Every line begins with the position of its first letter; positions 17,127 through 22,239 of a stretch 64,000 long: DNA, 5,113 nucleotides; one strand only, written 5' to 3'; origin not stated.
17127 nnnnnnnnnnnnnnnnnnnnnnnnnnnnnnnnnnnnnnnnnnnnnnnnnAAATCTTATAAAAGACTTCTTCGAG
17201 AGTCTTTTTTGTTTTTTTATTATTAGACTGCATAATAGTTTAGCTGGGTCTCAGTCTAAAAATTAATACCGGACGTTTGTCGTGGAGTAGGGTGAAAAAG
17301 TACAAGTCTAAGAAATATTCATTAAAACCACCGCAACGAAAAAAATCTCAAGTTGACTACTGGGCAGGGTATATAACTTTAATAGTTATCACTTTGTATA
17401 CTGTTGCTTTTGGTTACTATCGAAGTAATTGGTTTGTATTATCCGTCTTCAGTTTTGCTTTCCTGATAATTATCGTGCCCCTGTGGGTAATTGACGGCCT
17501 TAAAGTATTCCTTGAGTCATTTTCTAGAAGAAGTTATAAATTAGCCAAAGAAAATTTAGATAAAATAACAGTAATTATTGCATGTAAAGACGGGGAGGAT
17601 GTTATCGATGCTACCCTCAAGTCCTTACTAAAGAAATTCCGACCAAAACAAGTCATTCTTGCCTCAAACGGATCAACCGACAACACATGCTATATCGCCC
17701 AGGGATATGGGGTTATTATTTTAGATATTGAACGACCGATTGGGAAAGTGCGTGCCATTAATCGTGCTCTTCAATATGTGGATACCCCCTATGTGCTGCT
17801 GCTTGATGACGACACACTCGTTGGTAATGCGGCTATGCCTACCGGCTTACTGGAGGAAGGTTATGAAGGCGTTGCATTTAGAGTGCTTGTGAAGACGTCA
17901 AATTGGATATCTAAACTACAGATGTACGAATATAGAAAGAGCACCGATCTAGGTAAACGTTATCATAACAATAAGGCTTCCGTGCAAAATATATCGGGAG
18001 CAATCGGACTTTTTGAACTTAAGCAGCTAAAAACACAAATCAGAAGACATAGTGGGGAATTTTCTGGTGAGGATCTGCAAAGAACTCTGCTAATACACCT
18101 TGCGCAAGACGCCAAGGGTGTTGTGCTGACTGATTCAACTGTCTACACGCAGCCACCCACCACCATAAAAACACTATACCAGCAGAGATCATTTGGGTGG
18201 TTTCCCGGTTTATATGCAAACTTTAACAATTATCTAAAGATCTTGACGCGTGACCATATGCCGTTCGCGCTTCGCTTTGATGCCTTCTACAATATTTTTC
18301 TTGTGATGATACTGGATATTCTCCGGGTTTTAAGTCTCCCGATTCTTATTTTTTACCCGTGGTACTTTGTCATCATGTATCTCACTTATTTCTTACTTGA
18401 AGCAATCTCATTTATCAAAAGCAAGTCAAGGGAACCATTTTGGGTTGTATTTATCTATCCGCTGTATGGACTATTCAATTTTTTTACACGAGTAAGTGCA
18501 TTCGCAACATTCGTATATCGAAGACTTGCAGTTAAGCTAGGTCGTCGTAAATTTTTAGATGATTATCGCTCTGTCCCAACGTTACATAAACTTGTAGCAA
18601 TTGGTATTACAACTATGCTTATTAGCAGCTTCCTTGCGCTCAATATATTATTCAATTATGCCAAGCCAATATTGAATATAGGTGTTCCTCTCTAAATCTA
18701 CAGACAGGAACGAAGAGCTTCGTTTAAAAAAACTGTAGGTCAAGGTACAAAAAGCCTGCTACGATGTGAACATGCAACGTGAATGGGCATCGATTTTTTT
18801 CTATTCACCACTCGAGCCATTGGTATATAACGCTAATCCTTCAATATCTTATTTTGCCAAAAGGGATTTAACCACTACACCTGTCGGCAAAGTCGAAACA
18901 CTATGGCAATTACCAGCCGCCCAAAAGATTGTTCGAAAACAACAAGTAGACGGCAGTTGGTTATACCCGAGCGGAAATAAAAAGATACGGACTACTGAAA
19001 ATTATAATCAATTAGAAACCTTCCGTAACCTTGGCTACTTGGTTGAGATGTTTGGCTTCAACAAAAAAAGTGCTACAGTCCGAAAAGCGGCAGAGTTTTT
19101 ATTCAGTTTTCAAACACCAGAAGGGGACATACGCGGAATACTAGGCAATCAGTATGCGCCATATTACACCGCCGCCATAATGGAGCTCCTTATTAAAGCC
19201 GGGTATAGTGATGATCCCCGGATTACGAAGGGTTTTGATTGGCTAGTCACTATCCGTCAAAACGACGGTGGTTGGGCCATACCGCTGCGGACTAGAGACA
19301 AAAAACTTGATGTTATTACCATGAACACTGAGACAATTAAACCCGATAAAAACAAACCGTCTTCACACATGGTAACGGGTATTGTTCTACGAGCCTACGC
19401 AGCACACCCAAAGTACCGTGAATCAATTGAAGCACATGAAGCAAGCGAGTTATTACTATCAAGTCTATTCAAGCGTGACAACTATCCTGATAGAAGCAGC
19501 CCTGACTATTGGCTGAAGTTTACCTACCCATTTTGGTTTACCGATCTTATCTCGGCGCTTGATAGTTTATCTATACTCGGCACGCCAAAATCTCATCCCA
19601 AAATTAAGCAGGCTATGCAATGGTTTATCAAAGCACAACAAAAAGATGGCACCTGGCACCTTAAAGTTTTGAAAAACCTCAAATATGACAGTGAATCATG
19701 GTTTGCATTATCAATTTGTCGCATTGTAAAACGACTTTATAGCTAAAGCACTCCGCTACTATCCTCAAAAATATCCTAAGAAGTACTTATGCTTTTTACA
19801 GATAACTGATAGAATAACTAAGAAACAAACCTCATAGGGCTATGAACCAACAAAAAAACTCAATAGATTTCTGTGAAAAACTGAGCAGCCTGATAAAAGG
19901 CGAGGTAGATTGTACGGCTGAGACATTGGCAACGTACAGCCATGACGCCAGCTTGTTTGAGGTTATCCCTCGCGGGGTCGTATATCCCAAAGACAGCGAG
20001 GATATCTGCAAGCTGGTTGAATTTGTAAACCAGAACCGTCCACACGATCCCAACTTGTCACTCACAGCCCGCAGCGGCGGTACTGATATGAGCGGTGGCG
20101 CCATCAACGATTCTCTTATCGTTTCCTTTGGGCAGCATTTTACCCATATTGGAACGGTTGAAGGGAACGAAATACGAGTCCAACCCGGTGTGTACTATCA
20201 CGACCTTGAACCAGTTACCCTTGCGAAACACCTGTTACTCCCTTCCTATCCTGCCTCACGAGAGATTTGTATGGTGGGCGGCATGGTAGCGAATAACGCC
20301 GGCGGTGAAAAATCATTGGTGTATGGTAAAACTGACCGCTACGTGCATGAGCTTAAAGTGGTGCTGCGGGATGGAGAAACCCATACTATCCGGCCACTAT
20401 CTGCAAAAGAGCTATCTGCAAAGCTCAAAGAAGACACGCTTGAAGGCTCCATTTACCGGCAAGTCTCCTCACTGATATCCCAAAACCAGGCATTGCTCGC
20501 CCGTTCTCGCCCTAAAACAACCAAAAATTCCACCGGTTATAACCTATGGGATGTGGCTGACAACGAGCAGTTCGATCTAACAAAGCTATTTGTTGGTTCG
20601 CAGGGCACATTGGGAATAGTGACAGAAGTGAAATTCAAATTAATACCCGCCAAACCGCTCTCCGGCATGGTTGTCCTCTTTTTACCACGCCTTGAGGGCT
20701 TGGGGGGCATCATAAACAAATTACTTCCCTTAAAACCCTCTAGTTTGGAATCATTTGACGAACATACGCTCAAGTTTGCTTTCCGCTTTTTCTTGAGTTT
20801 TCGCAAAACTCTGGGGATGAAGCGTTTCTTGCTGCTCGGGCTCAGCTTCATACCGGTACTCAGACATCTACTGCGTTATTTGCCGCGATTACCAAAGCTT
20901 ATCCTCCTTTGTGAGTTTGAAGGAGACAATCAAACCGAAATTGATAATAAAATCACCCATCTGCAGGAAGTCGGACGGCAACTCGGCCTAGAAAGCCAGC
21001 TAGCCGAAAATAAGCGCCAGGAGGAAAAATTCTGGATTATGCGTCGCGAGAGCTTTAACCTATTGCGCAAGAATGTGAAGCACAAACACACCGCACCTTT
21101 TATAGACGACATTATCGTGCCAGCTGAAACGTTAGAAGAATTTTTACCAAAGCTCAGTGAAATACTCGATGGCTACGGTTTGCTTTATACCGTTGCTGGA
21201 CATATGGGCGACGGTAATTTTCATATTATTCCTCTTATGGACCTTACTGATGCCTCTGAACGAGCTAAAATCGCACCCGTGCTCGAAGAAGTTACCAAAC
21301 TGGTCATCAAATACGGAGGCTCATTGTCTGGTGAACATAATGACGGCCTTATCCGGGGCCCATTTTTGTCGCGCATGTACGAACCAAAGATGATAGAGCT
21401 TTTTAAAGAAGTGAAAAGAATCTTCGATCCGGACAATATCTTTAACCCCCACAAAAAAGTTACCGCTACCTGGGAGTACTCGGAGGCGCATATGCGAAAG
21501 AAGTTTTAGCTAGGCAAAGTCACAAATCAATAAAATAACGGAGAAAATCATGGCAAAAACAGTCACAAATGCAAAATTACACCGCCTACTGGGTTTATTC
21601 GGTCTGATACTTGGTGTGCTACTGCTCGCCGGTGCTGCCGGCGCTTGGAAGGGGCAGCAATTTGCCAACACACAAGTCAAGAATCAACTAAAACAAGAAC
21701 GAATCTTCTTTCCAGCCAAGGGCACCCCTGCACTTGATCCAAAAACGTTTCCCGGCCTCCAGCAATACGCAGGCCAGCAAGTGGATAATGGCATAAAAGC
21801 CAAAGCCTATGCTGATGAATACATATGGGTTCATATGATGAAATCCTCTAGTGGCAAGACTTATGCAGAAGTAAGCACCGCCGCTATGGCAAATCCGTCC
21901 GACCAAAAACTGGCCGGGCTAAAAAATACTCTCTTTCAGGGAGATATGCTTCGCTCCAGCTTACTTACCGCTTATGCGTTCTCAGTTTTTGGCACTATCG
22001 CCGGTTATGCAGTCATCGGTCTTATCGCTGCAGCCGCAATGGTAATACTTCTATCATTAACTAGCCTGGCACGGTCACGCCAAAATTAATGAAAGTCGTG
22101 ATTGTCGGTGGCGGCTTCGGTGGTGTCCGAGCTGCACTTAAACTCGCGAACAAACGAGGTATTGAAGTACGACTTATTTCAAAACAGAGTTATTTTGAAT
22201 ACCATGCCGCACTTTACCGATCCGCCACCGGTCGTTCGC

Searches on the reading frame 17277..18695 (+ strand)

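Call 15: search_protein_families(library=pfam, proteins=[window:17277-18695:+], max_evalue=0.001)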
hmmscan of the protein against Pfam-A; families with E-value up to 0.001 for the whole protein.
window:17277-18695:+ (472 aa): 3 families
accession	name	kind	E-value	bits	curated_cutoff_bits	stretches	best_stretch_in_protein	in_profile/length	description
PF00535.33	Glycos_transf_2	-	1.3e-15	58.2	23.3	1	98-182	1-91/168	Glycosyl transferase family 2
PF13641.12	Glyco_tranf_2_3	-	2.9e-11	44.3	27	1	97-304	3-224/230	Glycosyltransferase like family 2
PF13632.12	Glyco_trans_2_3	-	5.8e-06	26.7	27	1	172-372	1-196/198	Glycosyl transferase family group 2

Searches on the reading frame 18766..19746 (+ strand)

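Call 16: search_protein_families(library=pfam, proteins=[window:18766-19746:+], max_evalue=0.001)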
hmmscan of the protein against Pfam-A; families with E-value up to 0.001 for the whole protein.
window:18766-19746:+ (326 aa): 2 families
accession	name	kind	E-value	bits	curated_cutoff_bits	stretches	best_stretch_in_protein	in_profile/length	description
PF13243.12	SQHop_cyclase_C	-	9.4e-14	51.6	26.1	1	93-171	149-227/319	Squalene-hopene cyclase C-terminal domain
PF13249.12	SQHop_cyclase_N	-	0.00011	22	26.2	0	280-311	1-32/291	Squalene-hopene cyclase N-terminal domain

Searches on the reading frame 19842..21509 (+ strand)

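Call 16: search_protein_families(library=pfam, proteins=[window:19842-21509:+], max_evalue=0.001)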
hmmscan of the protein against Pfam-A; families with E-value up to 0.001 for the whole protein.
window:19842-21509:+ (555 aa): 2 families
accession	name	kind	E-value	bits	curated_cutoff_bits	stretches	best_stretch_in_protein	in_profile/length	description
PF02913.24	FAD-oxidase_C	-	7.8e-47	160.5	21.2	1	327-538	53-247/248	FAD linked oxidases, C-terminal domain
PF01565.28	FAD_binding_4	-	3.1e-29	101.9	26.4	1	43-183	1-138/139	FAD binding domain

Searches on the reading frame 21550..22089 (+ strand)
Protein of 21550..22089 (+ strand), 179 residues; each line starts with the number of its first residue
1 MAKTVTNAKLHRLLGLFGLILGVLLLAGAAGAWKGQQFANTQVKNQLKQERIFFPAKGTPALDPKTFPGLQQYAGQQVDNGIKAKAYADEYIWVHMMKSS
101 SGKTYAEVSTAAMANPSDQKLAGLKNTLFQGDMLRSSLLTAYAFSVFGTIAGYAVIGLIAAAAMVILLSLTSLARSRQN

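Call 16: search_protein_families(library=pfam, proteins=[window:21550-22089:+], max_evalue=0.001)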
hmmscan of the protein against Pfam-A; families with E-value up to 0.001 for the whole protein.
window:21550-22089:+ (179 aa): 0 families

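Call 20: search_protein_families(library=pfam, proteins=[window:21550-22089:+], max_evalue=0.01)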
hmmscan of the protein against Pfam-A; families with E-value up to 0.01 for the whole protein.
window:21550-22089:+ (179 aa): 1 family
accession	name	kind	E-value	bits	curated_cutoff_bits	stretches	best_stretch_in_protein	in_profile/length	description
PF03929.21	PepSY_TM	-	0.002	18.5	28.8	1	9-169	2-151/295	PepSY-associated TM region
